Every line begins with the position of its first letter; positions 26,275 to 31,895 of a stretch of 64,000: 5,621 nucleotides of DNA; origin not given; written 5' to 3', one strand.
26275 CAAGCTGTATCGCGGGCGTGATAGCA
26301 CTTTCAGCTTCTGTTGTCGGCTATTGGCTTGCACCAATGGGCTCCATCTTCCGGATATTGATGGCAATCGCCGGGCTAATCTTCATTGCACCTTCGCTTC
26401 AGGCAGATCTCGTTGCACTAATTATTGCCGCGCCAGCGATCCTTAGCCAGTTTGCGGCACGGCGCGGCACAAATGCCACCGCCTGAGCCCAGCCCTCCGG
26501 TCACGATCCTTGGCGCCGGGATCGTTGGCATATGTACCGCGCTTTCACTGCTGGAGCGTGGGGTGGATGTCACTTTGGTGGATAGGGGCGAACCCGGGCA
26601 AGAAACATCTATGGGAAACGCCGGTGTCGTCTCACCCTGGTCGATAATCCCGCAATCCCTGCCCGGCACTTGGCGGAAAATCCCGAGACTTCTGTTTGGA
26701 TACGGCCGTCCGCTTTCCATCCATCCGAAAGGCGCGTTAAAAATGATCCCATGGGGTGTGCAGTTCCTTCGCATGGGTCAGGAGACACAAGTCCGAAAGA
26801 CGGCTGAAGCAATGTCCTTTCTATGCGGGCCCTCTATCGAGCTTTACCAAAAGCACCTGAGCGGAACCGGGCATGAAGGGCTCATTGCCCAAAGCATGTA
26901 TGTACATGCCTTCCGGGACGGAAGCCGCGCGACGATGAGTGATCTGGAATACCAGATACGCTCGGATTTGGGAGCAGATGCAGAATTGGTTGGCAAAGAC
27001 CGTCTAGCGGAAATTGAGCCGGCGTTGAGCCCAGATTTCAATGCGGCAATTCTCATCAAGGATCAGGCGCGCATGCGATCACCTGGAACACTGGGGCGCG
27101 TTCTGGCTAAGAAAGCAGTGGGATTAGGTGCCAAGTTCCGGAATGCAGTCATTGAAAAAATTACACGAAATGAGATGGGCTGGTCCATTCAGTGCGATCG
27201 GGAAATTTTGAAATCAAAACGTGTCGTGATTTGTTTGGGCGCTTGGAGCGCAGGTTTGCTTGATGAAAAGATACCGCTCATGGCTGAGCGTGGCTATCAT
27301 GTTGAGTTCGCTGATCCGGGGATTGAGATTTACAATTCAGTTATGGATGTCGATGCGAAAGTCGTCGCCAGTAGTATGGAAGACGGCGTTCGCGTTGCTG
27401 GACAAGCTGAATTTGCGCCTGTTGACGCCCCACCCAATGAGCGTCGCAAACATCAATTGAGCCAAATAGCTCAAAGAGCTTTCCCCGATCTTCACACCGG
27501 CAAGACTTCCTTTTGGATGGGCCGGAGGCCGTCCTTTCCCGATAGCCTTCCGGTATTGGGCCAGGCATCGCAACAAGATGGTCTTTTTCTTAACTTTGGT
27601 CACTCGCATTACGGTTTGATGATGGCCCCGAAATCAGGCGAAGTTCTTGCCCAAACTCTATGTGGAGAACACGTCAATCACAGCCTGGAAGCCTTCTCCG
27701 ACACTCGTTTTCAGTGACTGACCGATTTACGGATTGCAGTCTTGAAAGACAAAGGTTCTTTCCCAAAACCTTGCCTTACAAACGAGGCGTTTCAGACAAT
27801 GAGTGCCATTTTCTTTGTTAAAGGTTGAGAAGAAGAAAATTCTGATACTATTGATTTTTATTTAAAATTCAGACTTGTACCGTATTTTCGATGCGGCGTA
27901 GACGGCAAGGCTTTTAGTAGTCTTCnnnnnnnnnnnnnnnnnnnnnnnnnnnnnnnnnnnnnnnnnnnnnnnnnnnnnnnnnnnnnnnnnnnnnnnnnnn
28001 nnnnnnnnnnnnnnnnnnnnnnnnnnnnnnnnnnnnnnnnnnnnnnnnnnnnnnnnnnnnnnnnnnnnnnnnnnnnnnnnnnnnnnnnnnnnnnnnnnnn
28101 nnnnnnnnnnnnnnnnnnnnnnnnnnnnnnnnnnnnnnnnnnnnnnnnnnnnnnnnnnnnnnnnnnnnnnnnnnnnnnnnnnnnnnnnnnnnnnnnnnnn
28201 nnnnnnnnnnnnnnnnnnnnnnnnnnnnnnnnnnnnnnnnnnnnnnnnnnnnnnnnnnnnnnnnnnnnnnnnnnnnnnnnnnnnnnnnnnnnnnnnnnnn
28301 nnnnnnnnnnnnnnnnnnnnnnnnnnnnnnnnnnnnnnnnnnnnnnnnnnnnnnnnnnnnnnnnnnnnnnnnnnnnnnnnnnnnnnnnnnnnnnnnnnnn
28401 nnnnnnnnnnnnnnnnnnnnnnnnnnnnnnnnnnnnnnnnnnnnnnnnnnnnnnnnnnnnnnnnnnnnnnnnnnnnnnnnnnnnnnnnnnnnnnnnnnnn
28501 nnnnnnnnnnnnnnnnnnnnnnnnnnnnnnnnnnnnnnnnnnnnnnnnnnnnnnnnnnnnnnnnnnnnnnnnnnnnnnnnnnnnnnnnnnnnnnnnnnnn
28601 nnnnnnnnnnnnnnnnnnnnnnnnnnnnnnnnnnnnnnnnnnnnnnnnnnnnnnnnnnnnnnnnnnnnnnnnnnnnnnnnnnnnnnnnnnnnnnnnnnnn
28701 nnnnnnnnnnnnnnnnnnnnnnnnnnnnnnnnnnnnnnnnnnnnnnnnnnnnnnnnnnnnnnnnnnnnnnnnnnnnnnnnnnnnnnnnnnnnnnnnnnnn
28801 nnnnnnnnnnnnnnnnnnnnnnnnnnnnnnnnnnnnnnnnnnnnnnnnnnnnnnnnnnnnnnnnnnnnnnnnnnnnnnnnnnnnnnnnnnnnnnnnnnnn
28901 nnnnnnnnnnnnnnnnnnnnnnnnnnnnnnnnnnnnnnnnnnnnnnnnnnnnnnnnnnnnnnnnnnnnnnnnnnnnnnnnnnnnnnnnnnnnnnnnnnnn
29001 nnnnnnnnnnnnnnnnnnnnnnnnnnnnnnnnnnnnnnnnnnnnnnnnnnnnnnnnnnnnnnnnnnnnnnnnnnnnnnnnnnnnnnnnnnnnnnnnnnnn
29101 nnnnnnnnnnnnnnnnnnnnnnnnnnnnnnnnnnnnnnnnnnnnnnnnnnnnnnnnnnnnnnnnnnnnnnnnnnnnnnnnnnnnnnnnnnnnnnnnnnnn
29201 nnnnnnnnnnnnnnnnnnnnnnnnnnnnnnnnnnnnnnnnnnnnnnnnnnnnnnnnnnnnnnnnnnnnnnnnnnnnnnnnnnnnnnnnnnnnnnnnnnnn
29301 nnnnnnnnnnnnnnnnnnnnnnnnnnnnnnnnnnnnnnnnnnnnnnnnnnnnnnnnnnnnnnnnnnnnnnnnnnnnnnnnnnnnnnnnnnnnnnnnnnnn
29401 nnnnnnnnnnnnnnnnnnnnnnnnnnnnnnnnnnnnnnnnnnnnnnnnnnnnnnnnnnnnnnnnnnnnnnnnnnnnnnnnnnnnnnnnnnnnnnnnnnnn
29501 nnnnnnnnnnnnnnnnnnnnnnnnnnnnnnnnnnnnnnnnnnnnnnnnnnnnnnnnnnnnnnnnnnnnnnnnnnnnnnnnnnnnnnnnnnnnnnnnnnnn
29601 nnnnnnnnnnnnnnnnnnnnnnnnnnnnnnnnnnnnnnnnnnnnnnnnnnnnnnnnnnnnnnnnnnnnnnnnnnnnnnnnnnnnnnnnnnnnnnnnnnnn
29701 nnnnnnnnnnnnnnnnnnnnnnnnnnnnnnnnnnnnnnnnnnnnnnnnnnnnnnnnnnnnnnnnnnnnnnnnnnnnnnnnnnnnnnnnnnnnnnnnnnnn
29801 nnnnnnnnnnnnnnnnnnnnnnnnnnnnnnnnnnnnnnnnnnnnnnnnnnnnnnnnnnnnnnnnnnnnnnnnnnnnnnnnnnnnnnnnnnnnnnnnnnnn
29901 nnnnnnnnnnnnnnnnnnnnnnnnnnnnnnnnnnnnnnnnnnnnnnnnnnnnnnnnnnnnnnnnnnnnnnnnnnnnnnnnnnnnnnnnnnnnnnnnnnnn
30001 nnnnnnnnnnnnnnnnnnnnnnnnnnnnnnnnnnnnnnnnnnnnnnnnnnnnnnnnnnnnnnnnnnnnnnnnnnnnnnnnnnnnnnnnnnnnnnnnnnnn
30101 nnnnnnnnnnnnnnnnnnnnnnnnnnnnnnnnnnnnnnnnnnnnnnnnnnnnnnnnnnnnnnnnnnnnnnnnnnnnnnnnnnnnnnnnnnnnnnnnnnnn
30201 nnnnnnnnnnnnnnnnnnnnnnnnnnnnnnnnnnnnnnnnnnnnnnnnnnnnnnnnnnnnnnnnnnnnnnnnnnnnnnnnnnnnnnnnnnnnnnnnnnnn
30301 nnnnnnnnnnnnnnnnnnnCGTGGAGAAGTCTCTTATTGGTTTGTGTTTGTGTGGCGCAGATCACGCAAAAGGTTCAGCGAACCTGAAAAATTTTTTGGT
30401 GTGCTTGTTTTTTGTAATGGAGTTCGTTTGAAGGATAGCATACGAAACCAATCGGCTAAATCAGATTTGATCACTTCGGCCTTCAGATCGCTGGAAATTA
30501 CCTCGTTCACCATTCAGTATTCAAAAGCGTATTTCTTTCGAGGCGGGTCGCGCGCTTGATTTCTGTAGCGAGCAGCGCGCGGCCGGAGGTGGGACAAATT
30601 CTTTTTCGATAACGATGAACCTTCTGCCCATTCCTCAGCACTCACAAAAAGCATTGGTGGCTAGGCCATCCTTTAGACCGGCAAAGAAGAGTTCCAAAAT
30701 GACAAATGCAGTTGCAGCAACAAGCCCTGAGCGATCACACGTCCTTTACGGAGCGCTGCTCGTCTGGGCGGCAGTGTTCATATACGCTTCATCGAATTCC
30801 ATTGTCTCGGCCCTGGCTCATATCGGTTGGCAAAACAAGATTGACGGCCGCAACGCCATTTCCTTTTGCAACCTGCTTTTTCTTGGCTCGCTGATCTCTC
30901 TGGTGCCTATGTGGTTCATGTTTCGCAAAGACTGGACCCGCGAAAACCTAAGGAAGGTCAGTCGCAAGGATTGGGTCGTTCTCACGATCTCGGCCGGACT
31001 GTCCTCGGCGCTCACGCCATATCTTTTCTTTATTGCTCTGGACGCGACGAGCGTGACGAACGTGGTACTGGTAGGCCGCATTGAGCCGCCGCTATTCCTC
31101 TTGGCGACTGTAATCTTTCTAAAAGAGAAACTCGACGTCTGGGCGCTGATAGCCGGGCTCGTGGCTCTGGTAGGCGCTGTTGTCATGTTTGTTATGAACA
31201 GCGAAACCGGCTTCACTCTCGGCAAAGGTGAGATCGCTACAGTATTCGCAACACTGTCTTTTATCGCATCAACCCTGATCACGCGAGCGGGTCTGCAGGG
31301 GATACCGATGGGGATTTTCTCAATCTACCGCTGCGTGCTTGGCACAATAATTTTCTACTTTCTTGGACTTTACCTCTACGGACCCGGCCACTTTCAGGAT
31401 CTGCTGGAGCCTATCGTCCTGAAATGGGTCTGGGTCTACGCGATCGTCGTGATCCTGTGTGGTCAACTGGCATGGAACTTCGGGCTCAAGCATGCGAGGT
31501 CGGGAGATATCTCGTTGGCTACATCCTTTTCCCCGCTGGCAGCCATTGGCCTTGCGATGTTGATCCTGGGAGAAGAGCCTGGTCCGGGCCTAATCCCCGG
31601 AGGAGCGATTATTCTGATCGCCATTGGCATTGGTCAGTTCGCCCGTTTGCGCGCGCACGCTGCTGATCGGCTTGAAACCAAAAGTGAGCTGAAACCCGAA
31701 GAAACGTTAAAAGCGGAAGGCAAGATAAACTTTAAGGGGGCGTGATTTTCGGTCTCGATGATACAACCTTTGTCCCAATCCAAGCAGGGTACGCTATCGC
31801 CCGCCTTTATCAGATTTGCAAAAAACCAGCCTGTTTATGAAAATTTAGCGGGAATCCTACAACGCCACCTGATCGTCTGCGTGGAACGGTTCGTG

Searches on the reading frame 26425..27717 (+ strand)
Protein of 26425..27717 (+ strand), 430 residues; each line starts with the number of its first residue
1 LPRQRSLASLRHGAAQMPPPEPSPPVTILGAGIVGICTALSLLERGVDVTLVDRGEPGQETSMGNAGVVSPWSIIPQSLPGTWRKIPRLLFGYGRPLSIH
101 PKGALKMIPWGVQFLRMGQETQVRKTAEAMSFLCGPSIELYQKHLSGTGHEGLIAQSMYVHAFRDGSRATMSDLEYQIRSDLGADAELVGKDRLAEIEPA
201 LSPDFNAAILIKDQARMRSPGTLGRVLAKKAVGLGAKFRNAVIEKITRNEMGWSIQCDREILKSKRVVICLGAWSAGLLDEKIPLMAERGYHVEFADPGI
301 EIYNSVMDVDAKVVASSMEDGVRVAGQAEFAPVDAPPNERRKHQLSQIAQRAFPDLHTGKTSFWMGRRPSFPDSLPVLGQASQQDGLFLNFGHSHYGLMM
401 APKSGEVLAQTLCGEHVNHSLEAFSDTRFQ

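Call 84: search_protein_families(library=pfam, proteins=[window:26425-27717:+], max_evalue=0.00001)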
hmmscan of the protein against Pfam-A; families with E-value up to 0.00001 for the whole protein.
window:26425-27717:+ (430 aa): 1 family
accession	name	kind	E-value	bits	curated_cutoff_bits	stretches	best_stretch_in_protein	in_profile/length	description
PF01266.30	DAO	-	1.6e-58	199.4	27.9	1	26-410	2-352/353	FAD dependent oxidoreductase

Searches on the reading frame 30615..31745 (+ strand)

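Call 84: search_protein_families(library=pfam, proteins=[window:30615-31745:+], max_evalue=0.00001)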
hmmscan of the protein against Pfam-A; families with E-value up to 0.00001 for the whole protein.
window:30615-31745:+ (376 aa): 1 family
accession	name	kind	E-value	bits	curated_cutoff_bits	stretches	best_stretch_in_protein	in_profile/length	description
PF00892.27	EamA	-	7.6e-24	85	28.2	2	204-337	2-130/135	EamA-like transporter family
